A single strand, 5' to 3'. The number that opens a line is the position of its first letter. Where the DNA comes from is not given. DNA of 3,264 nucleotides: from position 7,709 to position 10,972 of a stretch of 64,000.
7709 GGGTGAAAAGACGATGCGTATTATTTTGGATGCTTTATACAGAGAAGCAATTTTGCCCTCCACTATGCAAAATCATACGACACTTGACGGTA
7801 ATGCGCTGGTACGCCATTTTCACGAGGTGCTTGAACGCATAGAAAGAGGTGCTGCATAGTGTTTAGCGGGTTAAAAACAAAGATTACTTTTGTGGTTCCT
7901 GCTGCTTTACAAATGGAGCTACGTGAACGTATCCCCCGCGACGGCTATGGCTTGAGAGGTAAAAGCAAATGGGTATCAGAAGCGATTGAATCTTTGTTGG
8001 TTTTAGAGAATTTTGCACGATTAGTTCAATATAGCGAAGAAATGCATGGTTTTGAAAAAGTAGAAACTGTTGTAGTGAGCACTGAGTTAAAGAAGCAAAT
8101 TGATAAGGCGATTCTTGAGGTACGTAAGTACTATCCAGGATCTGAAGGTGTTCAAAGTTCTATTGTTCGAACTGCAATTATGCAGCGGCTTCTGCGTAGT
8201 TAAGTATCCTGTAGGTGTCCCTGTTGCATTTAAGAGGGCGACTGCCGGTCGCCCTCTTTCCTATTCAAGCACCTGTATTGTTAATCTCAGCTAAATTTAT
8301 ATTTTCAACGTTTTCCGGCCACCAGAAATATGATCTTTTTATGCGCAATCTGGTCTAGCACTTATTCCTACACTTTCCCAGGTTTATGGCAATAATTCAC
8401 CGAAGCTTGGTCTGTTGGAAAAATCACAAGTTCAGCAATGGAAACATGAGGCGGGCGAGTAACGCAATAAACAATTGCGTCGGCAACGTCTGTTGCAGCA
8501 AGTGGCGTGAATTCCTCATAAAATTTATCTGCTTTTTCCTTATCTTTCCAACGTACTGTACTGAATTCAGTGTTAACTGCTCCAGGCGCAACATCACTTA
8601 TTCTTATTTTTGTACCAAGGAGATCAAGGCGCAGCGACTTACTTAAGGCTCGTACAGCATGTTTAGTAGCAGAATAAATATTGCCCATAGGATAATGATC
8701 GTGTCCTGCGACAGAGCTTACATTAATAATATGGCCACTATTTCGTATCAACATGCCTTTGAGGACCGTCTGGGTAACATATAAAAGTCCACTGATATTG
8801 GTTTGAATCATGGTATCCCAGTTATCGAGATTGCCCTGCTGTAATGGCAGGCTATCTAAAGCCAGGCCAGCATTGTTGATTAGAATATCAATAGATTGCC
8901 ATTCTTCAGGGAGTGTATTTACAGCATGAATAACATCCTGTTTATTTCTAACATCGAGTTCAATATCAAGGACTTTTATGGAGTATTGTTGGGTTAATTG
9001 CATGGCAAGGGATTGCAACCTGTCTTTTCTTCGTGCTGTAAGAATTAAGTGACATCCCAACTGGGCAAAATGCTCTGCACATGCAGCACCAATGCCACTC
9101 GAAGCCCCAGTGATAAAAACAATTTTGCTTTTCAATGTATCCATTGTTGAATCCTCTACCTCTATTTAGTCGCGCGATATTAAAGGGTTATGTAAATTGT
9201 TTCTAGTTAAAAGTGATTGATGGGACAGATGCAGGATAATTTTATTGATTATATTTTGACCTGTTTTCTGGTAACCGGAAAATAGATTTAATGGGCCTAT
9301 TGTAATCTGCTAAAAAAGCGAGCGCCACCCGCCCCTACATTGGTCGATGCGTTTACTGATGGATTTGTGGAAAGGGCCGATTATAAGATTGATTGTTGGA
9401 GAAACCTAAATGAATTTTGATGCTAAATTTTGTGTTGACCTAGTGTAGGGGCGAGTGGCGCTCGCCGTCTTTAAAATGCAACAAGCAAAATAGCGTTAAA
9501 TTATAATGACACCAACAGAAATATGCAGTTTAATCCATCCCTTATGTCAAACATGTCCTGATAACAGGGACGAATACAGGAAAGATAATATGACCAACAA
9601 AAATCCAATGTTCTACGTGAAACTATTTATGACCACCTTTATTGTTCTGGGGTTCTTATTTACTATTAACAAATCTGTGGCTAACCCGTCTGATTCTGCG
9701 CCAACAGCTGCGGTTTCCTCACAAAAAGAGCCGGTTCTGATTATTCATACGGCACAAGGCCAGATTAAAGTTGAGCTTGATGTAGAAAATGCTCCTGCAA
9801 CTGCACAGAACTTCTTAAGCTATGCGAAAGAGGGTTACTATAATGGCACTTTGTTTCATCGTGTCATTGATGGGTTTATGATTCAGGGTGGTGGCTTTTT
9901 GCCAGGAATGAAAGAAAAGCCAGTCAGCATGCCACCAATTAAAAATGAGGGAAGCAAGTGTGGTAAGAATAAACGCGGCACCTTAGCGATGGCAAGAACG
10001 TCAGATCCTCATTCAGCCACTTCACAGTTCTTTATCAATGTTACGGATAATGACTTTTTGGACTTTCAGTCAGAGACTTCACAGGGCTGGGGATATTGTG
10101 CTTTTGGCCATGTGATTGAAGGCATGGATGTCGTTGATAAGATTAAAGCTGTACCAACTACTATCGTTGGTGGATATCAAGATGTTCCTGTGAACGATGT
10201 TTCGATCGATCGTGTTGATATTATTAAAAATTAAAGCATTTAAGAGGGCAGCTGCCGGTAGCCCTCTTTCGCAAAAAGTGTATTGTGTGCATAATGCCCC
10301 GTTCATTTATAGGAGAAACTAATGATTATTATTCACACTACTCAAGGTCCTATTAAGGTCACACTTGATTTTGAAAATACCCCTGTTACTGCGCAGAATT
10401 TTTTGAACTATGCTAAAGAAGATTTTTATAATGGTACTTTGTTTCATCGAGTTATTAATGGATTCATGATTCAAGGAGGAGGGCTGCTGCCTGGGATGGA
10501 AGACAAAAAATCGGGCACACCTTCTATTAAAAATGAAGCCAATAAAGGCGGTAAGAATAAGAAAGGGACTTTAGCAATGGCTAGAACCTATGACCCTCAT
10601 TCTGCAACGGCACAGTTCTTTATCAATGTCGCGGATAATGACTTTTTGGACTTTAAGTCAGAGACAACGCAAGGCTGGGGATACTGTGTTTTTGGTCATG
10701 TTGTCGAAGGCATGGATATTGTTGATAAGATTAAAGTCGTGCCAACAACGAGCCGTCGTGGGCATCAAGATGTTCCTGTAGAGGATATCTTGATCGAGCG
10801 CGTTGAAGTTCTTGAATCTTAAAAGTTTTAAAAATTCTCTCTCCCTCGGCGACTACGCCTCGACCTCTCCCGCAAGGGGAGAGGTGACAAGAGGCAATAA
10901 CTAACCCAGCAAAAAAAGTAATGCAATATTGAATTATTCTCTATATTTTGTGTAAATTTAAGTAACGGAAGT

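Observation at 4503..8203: Complete plasmid-type replication and partition module embedded among core chromosomal genes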

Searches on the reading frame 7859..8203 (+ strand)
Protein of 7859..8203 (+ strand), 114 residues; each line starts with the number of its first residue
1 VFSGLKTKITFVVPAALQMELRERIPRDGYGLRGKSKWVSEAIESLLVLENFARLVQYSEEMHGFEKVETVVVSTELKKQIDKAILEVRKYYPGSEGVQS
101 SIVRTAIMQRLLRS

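Call 4: search_protein_families(library=pfam, proteins=[window:7859-8203:+], max_evalue=0.1)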
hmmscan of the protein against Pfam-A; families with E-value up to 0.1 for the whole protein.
window:7859-8203:+ (114 aa): 1 family
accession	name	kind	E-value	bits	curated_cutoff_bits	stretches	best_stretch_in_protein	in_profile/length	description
PF08438.16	YGR210-like_G4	-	0.044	14.7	24.7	1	38-105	27-93/108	Obg-like GTPase YGR210-like, G4 motif-containing domain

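Call 5: search_protein_families(library=ncbifam, proteins=[window:7859-8203:+], max_evalue=0.1)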
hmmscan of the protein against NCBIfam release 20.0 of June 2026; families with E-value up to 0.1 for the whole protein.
window:7859-8203:+ (114 aa): 0 families

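Call 35: search_dna_similar(query=window:7859-8203:+, collection=plasmids, mode=protein, max_rows=40, max_evalue=0.001)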
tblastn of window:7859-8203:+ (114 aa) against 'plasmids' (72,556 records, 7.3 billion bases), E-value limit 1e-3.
Records with a match: 14; places in all: 14; records where one place covers at least 80% of the query: 14.
Best place of each record, by identity: <60% 14.
By first word of the organism name: Legionella 3; Candidatus 3; Methylomonas 3; Xanthomonas 3; Aquicella 2.
By predicted mobility (MOB-suite, as given by PLSDB): non-mobilizable 8; conjugative 3; mobilizable 3.
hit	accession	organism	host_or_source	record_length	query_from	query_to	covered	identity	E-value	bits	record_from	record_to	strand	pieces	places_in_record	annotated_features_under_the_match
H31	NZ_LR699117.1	Aquicella lusitana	Borehole HDN1, spa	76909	6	112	94%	53.7%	4e-31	122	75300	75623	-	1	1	hypothetical protein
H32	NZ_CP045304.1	Legionella longbeachae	Homo sapiens,Sputum sample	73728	6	114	96%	41.3%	6e-24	101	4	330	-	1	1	hypothetical protein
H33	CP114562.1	Candidatus Manganitrophus sp.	activated carbon metagenome,metagenomic ...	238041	6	112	94%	39.3%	2e-18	86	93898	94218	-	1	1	hypothetical protein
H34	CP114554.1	Candidatus Manganitrophus sp.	activated carbon metagenome,metagenomic ...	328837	6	112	94%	39.3%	2e-18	86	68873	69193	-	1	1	hypothetical protein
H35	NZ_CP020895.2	Legionella longbeachae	Homo sapiens,Respiratory sample - sputum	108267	6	111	93%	38.7%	6e-21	93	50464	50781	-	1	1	hypothetical protein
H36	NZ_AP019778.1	Methylomonas koyamae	-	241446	8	112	92%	37.1%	6e-8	56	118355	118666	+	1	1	hypothetical protein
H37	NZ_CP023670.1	Methylomonas koyamae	-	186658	8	112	92%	36.2%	2e-8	57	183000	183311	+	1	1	hypothetical protein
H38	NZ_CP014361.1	Methylomonas sp. DH-1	cell culture,waste sludge of a brewery ...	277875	8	112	92%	36.2%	2e-8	57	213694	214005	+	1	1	hypothetical protein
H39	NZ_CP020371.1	Candidatus Thiodictyon syntrophicum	meromictic lake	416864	8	114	94%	33.6%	9e-8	56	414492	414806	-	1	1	ParB/RepB/Spo0J family partition protein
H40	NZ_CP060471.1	Xanthomonas citri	Cell culture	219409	8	111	91%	34.6%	7e-7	53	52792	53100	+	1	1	none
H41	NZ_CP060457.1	Xanthomonas citri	Cell culture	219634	8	111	91%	34.6%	7e-7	53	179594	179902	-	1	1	none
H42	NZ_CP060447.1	Xanthomonas citri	Cell culture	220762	8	111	91%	34.6%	7e-7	53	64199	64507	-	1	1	none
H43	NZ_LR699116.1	Aquicella lusitana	Borehole HDN1, spa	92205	1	112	98%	31.6%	1e-13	72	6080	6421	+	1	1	hypothetical protein | ParB/RepB/Spo0J family partition protein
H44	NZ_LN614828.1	Legionella fallonii LLAP-10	-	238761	6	113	95%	29.4%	1e-3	44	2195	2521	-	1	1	hypothetical protein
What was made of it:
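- Closest known: Coxiella burnetii QpH1/QpRS/QpDV replication machinery. Different: No X homologue was detected on Coxiella plasmids (call 35).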

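Call 63: search_solved_structures(query=A2, max_evalue=10, show_alignments=3)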
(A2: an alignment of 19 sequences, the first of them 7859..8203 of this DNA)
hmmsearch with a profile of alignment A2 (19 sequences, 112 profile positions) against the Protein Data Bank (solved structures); distinct sequences matched with E-value up to 10: 9.
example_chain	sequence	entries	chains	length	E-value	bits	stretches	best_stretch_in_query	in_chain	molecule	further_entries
2wvb_A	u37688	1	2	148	0.12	15.7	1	5-88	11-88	PUTATIVE NICKEL-RESPONSIVE REGULATOR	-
2ca9_A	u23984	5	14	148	0.12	15.6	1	5-87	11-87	PUTATIVE NICKEL-RESPONSIVE REGULATOR | nickel-responsive regulator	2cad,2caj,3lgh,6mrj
2wvd_A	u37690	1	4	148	0.12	15.6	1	5-87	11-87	PUTATIVE NICKEL-RESPONSIVE REGULATOR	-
3pht_A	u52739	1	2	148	0.12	15.6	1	5-87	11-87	Putative nickel-responsive regulator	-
2wve_A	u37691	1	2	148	0.19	15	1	5-86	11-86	PUTATIVE NICKEL-RESPONSIVE REGULATOR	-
2wvc_A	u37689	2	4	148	0.31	14.3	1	5-52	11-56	PUTATIVE NICKEL-RESPONSIVE REGULATOR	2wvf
9h3g_AG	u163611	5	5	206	0.57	13.5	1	47-77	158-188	Large ribosomal subunit protein eL13z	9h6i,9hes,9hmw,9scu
5cwg_A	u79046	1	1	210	1.6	12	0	13-47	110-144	Designed helical repeat protein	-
6qld_O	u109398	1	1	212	2.4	11.4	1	43-86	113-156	Inner kinetochore subunit MCM21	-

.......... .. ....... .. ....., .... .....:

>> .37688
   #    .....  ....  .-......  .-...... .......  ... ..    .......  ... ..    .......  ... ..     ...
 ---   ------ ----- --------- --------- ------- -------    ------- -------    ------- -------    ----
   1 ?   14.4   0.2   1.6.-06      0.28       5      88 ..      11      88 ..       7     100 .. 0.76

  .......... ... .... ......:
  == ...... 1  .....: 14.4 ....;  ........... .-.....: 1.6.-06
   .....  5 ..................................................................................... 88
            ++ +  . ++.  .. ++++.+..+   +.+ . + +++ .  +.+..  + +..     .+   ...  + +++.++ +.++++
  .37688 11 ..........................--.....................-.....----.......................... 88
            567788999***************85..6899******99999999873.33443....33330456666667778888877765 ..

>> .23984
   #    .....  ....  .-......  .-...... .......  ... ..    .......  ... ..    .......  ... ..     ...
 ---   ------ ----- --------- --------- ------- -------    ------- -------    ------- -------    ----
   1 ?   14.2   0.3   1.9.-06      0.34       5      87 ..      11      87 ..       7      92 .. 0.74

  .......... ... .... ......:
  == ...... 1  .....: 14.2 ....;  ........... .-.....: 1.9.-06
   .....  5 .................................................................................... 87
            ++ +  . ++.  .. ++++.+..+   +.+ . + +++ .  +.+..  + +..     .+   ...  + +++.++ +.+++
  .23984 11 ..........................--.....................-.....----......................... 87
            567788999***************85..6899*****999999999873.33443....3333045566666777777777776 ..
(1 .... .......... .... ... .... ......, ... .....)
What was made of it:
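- Tried and rejected: A profile search of PDB sequences gave only a weak NikR RHH match (E = 0.12, call 63).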

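Call 70: predict_structure(protein=window:7859-8203:+)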
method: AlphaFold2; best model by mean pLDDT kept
length: 114 residues; sequences in the alignment: 1
mean_pLDDT: 47.0   pTM: 0.33
mean pLDDT of the five models: 47.0, 45.9, 42.9, 42.2, 41.6
residues with pLDDT >= 90: 0; 70-90: 0; 50-70: 49; < 50: 65
segments of 3 or more residues with pLDDT < 50: 1-35, 67-70, 92-114
pLDDT, mean of each block of 10 residues (from residue 1): 30 42 43 47 55 56 51 57 60 43 37 34
secondary structure, 60 per line:
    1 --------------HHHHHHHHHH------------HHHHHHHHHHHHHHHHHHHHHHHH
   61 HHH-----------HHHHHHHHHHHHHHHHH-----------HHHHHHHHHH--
elements in order: H15-24 H37-63 H75-91 H103-112
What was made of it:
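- Tried and rejected: A single-sequence AlphaFold model of X was useless (pLDDT 47, call 70).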

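Call 71: find_homologous_proteins(query=A2, max_evalue=0.00001)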
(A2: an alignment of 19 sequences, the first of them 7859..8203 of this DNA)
Query A2 (19 sequences) (114 aa, profile of the alignment): 685 proteins with E <= 0.00001 among 2508 candidates; the best 120 are listed.
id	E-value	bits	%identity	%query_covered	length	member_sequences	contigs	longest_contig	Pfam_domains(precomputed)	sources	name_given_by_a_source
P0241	3.6e-52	193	59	95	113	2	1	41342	-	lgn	-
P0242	1.6e-51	191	60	95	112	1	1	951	-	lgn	-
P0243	3.5e-51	190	63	95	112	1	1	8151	-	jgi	-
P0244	4.0e-51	190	58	94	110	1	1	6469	-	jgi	jgi:hypothetical protein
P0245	4.1e-51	190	61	95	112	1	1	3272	-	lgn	-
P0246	5.7e-51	189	59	96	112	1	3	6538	-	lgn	-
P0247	6.2e-51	189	63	95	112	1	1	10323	-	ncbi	-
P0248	6.4e-51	189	58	94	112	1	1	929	-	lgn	-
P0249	9.8e-51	188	57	98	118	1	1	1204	-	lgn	-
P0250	1.4e-50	188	58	96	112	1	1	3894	-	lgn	-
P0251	1.6e-50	188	63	96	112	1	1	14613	-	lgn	-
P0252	2.1e-50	187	62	96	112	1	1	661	-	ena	-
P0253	2.1e-50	187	64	95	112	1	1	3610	-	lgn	-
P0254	2.6e-50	187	64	95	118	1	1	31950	-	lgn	-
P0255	2.7e-50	187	57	96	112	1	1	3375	-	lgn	-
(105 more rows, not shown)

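Call 78: get_annotated_region(hit=H43, flank=9000)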
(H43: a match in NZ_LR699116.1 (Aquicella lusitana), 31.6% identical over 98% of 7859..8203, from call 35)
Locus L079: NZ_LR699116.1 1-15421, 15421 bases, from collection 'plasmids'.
description: Aquicella lusitana strain SGT-39 plasmid 3
organism: Aquicella lusitana (NCBI taxid 254246)
taxonomy: Bacteria; Pseudomonadota; Gammaproteobacteria; Legionellales; Coxiellaceae; Aquicella; Aquicella lusitana
host: -; source: Borehole HDN1, spa; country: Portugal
typing (MOB-suite, as given by PLSDB): non-mobilizable
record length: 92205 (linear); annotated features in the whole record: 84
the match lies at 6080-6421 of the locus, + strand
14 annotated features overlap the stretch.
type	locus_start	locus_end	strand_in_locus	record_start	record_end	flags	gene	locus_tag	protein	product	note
CDS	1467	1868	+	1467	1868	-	-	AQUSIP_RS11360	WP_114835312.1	hypothetical protein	-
CDS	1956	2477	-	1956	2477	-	-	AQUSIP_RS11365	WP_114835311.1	hypothetical protein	-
CDS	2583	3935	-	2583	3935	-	-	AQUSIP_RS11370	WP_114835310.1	replication initiation protein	GO:0006270 - DNA replication initiation [Evidence IEA]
CDS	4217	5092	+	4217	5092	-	-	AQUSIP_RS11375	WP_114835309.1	ParA family protein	-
CDS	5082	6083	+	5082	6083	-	-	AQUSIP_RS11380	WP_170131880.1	ParB/RepB/Spo0J family partition protein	-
CDS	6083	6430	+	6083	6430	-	-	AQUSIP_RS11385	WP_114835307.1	hypothetical protein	-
CDS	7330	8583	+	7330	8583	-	ltrA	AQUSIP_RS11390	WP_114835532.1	group II intron reverse transcriptase/maturase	GO:0000373 - Group II intron splicing [Evidence IEA]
CDS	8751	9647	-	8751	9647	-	-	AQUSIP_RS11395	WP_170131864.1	LysR family transcriptional regulator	-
CDS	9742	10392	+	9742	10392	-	-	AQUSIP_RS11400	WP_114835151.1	NAD(P)-dependent oxidoreductase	-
CDS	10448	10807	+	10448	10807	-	-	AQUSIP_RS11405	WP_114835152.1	MoaF C-terminal domain-containing protein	-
CDS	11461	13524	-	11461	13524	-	-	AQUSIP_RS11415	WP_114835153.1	methyltransferase domain-containing protein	-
CDS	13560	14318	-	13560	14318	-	-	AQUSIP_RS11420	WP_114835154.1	FkbM family methyltransferase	-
CDS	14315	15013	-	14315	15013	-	-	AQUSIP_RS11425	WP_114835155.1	hypothetical protein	-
CDS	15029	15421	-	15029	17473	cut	-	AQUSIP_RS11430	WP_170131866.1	HAD family hydrolase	-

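Call 79: predict_structure(alignment_id=A3)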
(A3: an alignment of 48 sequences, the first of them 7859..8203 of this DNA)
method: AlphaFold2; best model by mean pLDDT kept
length: 114 residues; sequences in the alignment: 48
mean_pLDDT: 88.0   pTM: 0.81
mean pLDDT of the five models: 88.0, 87.4, 87.5, 80.9, 70.6
residues with pLDDT >= 90: 67; 70-90: 41; 50-70: 4; < 50: 2
segments of 3 or more residues with pLDDT < 50: none
pLDDT, mean of each block of 10 residues (from residue 1): 74 88 90 87 94 89 79 94 94 89 93 80
secondary structure, 60 per line:
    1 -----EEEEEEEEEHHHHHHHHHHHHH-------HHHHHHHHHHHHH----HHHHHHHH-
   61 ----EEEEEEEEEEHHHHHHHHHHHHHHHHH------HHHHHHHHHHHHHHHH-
elements in order: E6-14 H15-27 H35-47 H52-59 E65-74 H75-91 H98-113
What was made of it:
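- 7859..8203 (+): X: 114-aa single-chain tandem ribbon-helix-helix protein, a conserved third gene of the par operon. AF2 model with pLDDT 88 shows two beta-alpha-alpha units (call 79).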

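Call 81: fold_search(model_id=the predicted structure, library=pdb)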
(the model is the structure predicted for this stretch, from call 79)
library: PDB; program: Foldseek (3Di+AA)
matches with E <= 10: 155; with E <= 0.001: 0
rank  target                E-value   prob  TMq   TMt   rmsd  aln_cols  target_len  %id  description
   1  9f0x_E                4.8e-02  0.99  0.56  0.56   3.7       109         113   10  CryoEM structure of the F plasmid relaxosome in its pre-initiation state, derived from the ds-27_+143-R Locally-refine (released 2025-06-04)
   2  9f10_E                7.1e-02  0.98  0.51  0.52   4.3       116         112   11  CryoEM structure of the F plasmid relaxosome with TraI in its TE mode, without accessory protein TraM. Derived from th (released 2025-06-04)
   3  9f0z_E                7.5e-02  0.99  0.54  0.56   4.3       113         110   12  CryoEM structure of the F plasmid relaxosome with truncated TraI1-863 in its TE mode, derived from the ss-27_+8ds+9_+1 (released 2025-06-04)
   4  9f11_G                7.5e-02  0.99  0.53  0.58   5.0       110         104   12  CryoEM structure of the F plasmid relaxosome with oriT DNA ss-27_+3ds+4_+143 and TraI its TE mode, derived from ss-27_ (released 2025-06-04)
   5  9f0z_G                8.4e-02  1.00  0.60  0.62   3.4       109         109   13  CryoEM structure of the F plasmid relaxosome with truncated TraI1-863 in its TE mode, derived from the ss-27_+8ds+9_+1 (released 2025-06-04)
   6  9f0y_F                1.0e-01  0.99  0.59  0.58   3.5       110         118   13  CryoEM structure of the F plasmid relaxosome with TraI in its TE mode, derived from the ss-27_+8ds+9_+143-R Locally-re (released 2025-06-04)
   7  9f0y_G                1.0e-01  0.98  0.56  0.59   3.9       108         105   12  CryoEM structure of the F plasmid relaxosome with TraI in its TE mode, derived from the ss-27_+8ds+9_+143-R Locally-re (released 2025-06-04)
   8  9f0x_F                1.6e-01  0.91  0.49  0.47   5.5       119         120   12  CryoEM structure of the F plasmid relaxosome in its pre-initiation state, derived from the ds-27_+143-R Locally-refine (released 2025-06-04)
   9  9f0y_E                1.7e-01  0.96  0.53  0.55   4.3       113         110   13  CryoEM structure of the F plasmid relaxosome with TraI in its TE mode, derived from the ss-27_+8ds+9_+143-R Locally-re (released 2025-06-04)
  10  8f7h                  2.3e-01  0.13  0.24  0.08  18.2       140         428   12  The condensation domain of surfactin A synthetase C variant 18b in space group P212121 (released 2023-11-22)
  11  8hlk                  3.5e-01  0.13  0.26  0.04  16.5       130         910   15  Structure of McyB-C1A1 complexed with L-Leu and AMP (released 2023-12-13)
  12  9f12_E                4.1e-01  0.63  0.44  0.46   5.9       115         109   13  CryoEM structure of the F plasmid relaxosome with oriT DNA ss-27_-3ds-2_+143 and TraI its TE mode, derived from ss-27_ (released 2025-06-04)
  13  9f0x_G                5.5e-01  0.80  0.52  0.58   4.5       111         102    9  CryoEM structure of the F plasmid relaxosome in its pre-initiation state, derived from the ds-27_+143-R Locally-refine (released 2025-06-04)
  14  2rh3                  7.3e-01  0.30  0.39  0.38   6.9       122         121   13  Crystal structure of plasmid pTiC58 VirC2 (released 2008-10-14)
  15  8f7g                  8.2e-01  0.08  0.26  0.08  17.2       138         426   14  The condensation domain of surfactin A synthetase C in space group P212121 (released 2023-11-22)
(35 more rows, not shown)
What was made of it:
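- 7859..8203 (+): Foldseek best hits are F relaxosome chains, VirC2 and DndE (call 81).
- Checked: Its best PDB fold matches are single-chain tandem-RHH proteins (calls 79, 81).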

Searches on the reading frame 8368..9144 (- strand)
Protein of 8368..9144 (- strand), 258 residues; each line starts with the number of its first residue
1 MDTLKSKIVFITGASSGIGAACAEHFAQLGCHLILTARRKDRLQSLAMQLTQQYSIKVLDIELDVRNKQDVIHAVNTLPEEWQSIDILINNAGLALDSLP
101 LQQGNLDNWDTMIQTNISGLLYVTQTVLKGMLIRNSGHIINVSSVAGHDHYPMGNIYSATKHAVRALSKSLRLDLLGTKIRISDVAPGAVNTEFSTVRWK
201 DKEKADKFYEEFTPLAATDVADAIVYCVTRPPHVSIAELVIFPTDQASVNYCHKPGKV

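Call 50: search_protein_families(library=pfam, proteins=[window:8368-9144:-], max_evalue=0.001)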
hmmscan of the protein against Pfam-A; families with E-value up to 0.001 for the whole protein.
window:8368-9144:- (258 aa): 5 families
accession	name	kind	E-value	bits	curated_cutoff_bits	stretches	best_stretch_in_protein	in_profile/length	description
PF00106.31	adh_short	-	2e-56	191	26.6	1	7-201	1-193/195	short chain dehydrogenase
PF13561.12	adh_short_C2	-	4.5e-42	144.7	27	1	13-226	1-215/236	Enoyl-(Acyl carrier protein) reductase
PF08659.16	KR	-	5.3e-14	53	22.6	1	9-172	3-164/180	KR domain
PF23441.1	SDR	-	6.4e-05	22.9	27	1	4-210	5-214/258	SDR-like rossmann domain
PF13460.12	NAD_binding_10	-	0.00088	19.6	27.2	0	13-231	1-184/184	NAD(P)H-binding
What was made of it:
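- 8368..9144 (-): Short-chain dehydrogenase gene, positionally linked to the module. Pfam adh_short (call 50).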

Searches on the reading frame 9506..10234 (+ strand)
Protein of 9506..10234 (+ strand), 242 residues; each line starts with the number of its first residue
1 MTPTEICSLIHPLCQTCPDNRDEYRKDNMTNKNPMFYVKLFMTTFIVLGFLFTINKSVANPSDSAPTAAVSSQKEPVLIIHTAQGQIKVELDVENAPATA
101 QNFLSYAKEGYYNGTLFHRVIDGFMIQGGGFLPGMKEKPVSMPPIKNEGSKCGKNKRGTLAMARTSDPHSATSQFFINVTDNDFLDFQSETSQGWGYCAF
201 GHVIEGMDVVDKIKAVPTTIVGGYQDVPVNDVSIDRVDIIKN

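Call 50: search_protein_families(library=pfam, proteins=[window:9506-10234:+], max_evalue=0.001)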
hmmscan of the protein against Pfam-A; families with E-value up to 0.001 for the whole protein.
window:9506-10234:+ (242 aa): 1 family
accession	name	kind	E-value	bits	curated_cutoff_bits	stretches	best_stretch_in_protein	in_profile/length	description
PF00160.26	Pro_isomerase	-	3.5e-46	157.8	21.7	1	79-237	3-157/159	Cyclophilin type peptidyl-prolyl cis-trans isomerase/CLD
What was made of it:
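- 9590..10822 (+): ppiA and ppiB cyclophilin genes, linked to the module in relatives. Pfam Pro_isomerase (call 50).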

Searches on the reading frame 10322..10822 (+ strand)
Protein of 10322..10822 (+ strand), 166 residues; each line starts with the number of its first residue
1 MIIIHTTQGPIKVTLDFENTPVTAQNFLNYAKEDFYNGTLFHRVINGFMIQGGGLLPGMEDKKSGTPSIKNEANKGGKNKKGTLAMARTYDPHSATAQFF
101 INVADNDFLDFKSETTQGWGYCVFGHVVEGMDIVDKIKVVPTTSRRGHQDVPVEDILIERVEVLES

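Call 50: search_protein_families(library=pfam, proteins=[window:10322-10822:+], max_evalue=0.001)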
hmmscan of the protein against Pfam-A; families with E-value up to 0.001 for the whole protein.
window:10322-10822:+ (166 aa): 1 family
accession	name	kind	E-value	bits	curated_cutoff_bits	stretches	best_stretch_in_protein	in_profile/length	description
PF00160.26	Pro_isomerase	-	6.4e-45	153.7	21.7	1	2-163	2-159/159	Cyclophilin type peptidyl-prolyl cis-trans isomerase/CLD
